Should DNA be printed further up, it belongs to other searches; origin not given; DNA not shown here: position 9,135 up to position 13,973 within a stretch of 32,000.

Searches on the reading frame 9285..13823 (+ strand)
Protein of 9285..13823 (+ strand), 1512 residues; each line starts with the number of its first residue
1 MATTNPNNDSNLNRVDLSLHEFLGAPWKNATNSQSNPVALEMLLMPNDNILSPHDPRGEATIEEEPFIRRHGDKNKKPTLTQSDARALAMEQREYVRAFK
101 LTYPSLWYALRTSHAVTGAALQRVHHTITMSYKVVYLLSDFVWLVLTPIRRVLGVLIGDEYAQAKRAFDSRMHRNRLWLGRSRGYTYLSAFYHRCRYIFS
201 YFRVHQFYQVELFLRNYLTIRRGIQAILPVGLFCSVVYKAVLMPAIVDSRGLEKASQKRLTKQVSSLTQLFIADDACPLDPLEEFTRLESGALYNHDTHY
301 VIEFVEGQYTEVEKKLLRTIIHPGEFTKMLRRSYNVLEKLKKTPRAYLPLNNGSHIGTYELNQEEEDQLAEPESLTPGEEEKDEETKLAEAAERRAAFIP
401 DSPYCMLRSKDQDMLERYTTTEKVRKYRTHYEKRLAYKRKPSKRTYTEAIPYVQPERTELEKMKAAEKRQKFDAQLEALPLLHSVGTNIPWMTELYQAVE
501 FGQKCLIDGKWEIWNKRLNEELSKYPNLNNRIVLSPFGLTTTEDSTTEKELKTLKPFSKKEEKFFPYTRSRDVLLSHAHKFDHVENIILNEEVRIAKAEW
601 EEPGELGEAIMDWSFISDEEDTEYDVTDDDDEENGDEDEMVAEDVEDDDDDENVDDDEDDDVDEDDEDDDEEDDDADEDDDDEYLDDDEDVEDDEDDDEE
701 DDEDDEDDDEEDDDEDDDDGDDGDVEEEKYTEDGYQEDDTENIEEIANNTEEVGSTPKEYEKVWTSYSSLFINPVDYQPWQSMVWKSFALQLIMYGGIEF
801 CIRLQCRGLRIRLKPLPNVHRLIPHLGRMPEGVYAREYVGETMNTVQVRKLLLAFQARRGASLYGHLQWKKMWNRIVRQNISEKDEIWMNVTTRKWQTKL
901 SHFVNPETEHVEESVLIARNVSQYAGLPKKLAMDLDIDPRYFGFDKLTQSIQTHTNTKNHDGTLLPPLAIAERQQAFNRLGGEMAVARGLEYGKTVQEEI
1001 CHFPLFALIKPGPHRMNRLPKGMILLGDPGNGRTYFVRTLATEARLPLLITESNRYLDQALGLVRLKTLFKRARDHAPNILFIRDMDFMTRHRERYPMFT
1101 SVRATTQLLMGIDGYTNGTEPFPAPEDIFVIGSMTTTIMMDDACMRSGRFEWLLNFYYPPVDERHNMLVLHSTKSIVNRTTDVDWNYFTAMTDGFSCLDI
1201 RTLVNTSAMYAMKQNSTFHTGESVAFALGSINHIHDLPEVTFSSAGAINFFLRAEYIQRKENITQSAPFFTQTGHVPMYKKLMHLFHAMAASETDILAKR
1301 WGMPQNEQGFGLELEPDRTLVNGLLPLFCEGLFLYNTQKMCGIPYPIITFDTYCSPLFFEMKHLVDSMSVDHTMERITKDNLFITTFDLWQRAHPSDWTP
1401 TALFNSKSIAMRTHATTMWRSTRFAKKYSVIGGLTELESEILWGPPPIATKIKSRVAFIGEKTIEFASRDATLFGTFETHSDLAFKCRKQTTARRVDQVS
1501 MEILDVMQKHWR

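Call 8: search_protein_families(library=pfam, proteins=[window:9285-13823:+])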
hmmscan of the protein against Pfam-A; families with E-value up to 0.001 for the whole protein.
window:9285-13823:+ (1512 aa): 2 families
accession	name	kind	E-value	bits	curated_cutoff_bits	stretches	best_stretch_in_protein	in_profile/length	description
PF00004.35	AAA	-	5.8e-13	49.9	21.2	1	1023-1155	1-128/131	ATPase family associated with various cellular activities (AAA)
PF17862.7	AAA_lid_3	-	7.1e-06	25.9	27.2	1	1182-1217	1-36/45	AAA+ lid domain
